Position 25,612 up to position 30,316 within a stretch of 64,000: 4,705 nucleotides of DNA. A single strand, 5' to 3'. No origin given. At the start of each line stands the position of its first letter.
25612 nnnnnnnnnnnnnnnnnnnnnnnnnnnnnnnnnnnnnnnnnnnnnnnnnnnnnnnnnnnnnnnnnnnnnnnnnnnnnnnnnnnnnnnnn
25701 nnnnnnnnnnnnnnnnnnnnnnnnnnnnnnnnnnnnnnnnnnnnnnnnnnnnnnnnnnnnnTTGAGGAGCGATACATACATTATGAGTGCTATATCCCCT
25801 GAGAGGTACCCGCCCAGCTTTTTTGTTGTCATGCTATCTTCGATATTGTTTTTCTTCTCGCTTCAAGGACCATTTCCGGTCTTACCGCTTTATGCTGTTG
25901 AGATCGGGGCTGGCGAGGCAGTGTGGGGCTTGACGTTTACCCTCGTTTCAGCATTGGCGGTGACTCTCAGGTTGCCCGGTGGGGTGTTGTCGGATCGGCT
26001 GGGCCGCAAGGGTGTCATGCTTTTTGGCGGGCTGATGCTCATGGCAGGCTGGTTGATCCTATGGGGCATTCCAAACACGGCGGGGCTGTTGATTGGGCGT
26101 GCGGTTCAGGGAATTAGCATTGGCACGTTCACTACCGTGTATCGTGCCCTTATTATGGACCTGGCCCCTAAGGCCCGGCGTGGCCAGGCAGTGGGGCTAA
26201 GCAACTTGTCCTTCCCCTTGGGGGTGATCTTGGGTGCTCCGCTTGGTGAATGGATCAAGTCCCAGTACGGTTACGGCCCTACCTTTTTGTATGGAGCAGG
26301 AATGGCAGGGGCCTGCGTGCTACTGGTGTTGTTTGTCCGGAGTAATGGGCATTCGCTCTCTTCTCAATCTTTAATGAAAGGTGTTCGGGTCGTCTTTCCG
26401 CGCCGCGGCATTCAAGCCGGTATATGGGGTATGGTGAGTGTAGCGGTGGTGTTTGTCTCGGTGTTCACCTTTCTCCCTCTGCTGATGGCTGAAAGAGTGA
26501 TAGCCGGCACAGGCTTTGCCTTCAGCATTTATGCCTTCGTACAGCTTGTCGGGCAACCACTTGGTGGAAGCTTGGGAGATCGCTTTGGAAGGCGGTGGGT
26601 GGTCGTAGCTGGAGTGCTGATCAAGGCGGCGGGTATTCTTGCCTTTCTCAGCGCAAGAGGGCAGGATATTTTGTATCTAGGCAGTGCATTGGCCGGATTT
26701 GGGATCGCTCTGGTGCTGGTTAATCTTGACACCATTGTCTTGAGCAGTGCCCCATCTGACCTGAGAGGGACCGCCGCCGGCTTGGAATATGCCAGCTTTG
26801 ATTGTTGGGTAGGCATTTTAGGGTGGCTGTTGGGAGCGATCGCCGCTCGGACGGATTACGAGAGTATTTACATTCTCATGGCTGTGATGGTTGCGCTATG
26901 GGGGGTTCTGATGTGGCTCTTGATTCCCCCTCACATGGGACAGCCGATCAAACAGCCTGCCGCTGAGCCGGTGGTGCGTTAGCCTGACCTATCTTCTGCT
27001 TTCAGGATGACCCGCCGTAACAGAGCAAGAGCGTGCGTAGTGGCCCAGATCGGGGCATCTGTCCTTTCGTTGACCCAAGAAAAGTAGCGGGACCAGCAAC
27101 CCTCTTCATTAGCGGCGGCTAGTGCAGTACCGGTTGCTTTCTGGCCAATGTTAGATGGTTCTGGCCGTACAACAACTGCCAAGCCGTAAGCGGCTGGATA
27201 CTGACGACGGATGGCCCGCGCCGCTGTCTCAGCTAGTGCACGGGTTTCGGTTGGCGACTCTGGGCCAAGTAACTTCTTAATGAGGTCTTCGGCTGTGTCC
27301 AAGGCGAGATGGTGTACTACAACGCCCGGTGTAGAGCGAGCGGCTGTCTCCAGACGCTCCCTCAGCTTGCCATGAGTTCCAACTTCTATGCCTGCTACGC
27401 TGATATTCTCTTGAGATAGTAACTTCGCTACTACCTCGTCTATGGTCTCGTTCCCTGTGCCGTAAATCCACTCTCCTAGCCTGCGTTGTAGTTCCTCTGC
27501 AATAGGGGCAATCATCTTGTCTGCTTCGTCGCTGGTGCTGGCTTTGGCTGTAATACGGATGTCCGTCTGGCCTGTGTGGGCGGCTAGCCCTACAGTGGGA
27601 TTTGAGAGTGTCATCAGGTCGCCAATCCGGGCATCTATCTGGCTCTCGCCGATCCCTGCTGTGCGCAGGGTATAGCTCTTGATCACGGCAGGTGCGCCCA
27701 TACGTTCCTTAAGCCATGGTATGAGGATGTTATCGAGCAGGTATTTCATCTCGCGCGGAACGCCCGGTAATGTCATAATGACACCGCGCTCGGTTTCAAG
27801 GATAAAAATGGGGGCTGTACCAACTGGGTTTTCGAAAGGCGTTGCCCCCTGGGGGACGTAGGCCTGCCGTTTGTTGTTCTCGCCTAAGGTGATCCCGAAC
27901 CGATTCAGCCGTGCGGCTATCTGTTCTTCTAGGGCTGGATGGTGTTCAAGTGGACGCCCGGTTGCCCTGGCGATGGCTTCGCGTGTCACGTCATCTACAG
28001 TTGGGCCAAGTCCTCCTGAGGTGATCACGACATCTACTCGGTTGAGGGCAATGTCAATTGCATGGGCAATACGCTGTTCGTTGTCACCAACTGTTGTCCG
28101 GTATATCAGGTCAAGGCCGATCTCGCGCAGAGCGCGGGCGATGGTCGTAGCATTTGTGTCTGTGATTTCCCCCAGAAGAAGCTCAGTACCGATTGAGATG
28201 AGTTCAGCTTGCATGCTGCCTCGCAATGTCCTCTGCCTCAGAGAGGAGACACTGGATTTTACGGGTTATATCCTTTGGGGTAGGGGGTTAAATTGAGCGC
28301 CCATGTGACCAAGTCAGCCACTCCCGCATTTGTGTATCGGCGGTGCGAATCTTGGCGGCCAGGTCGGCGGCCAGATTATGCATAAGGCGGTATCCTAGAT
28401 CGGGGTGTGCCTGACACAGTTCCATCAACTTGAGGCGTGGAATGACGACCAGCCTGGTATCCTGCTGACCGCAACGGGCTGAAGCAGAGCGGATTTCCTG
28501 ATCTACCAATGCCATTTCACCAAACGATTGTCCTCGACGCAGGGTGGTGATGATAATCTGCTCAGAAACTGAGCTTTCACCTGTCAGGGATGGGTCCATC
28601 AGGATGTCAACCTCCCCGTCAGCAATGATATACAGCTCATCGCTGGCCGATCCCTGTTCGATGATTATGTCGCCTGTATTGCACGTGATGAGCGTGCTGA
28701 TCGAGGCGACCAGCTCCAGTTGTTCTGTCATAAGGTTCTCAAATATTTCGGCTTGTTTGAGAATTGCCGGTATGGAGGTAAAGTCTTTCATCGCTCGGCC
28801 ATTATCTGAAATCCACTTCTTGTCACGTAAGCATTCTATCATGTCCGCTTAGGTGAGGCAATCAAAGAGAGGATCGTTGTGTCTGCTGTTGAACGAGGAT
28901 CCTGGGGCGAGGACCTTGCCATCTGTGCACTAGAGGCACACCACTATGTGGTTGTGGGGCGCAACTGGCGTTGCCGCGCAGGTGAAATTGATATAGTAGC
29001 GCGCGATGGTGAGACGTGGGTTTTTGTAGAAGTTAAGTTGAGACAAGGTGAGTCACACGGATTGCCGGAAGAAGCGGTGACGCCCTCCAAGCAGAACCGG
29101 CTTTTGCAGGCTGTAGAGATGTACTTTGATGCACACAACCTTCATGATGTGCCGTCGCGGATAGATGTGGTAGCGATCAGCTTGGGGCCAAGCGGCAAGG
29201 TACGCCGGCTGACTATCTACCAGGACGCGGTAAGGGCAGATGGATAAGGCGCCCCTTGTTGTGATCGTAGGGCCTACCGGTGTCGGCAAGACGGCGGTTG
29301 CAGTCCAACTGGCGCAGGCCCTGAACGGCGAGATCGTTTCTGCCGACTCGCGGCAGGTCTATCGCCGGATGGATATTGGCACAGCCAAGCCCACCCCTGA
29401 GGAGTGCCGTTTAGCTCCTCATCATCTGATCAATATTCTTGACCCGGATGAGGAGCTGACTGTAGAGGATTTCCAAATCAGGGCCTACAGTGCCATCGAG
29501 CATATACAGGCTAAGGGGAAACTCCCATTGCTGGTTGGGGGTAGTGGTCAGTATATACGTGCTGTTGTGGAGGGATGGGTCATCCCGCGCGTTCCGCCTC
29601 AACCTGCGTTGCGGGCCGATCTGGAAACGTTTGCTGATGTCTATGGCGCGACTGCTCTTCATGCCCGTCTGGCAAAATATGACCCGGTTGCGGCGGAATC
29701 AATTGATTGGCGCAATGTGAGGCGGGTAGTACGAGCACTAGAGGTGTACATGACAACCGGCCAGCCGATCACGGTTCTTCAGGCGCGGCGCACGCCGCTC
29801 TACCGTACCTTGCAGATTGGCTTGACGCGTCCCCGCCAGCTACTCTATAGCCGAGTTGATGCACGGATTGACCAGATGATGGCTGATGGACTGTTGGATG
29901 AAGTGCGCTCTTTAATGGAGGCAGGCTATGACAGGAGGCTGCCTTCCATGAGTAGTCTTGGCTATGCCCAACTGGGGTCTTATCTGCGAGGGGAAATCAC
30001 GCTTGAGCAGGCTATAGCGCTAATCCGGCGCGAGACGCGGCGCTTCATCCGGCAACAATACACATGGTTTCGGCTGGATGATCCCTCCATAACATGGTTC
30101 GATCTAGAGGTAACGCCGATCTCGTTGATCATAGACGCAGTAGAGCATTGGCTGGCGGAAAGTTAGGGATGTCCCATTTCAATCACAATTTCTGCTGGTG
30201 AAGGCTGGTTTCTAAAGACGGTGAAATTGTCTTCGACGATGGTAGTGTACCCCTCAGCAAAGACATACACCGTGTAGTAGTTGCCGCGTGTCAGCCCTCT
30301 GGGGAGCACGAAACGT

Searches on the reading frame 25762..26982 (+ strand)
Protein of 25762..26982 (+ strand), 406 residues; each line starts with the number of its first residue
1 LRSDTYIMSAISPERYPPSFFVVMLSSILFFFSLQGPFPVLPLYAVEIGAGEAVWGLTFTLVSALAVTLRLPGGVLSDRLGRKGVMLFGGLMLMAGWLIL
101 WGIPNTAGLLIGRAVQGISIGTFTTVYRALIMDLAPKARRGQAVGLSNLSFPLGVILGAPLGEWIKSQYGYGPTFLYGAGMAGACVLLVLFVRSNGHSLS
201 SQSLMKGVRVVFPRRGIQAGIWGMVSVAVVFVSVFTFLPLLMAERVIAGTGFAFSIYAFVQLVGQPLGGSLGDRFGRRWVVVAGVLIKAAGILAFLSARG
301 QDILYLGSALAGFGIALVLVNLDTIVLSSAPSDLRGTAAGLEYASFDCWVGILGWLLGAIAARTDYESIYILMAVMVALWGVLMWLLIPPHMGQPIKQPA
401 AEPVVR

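Call 25: search_protein_families(library=pfam, proteins=[window:25762-26982:+], max_evalue=0.00001)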
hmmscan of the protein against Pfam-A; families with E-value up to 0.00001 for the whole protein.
window:25762-26982:+ (406 aa): 2 families
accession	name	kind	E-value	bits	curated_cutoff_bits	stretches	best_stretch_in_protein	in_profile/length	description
PF07690.21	MFS_1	-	3.4e-51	174.6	33.4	2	24-243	2-229/347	Major Facilitator Superfamily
PF00083.30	Sugar_tr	-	7.5e-19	68.4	22.3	1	53-192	46-191/452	Sugar (and other) transporter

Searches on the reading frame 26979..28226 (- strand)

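Call 25: search_protein_families(library=pfam, proteins=[window:26979-28226:-], max_evalue=0.00001)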
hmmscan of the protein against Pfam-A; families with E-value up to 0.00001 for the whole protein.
window:26979-28226:- (415 aa): 2 families
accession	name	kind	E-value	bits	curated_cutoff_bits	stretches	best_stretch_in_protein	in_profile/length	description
PF00994.29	MoCF_biosynth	-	1.3e-39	135.7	26.6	1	9-173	2-143/144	Probable molybdopterin binding domain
PF18146.6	CinA_KH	-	1.2e-23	83.4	27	1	186-256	3-73/73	Damage-inducible protein CinA KH domain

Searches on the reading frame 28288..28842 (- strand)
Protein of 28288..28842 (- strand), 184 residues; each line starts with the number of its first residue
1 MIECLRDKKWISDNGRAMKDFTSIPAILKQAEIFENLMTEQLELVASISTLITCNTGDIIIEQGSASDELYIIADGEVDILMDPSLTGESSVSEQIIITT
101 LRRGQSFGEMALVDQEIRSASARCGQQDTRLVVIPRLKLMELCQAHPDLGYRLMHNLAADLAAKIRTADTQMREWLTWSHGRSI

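Call 25: search_protein_families(library=pfam, proteins=[window:28288-28842:-], max_evalue=0.00001)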
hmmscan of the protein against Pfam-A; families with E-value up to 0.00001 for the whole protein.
window:28288-28842:- (184 aa): 1 family
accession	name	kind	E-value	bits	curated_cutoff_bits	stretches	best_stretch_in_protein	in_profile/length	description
PF00027.35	cNMP_binding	-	2.1e-15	56.9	27.5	1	55-146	5-89/89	Cyclic nucleotide-binding domain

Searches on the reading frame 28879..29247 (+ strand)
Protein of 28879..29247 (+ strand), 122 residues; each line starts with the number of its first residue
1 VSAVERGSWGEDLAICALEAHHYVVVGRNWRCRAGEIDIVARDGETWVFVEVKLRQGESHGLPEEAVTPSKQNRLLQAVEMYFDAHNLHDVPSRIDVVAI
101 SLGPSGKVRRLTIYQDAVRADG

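Call 25: search_protein_families(library=pfam, proteins=[window:28879-29247:+], max_evalue=0.00001)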
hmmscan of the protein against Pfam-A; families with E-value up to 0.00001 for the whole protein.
window:28879-29247:+ (122 aa): 1 family
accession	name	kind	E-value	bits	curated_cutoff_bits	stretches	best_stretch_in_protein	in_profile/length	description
PF02021.23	UPF0102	-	4.6e-27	94.6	23.6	1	10-100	1-80/80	Uncharacterised protein family UPF0102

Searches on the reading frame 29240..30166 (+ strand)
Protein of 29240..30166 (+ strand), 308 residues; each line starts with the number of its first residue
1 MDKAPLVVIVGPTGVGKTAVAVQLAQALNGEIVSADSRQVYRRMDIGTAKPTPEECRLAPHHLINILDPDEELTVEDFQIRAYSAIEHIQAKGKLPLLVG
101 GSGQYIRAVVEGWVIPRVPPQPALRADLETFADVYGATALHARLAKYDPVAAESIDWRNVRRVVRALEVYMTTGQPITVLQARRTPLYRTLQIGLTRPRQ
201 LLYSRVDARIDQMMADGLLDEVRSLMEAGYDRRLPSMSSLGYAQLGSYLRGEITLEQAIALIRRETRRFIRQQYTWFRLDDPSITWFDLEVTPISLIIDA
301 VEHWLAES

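Call 25: search_protein_families(library=pfam, proteins=[window:29240-30166:+], max_evalue=0.00001)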
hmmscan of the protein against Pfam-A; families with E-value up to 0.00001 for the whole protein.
window:29240-30166:+ (308 aa): 2 families
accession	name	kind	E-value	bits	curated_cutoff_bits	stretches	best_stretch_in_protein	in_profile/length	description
PF01715.23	IPPT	-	1e-84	284.4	23.6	1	39-278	1-241/243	IPP transferase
PF01745.22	IPT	-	1.9e-08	34.5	20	1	7-57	4-54/233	Isopentenyl transferase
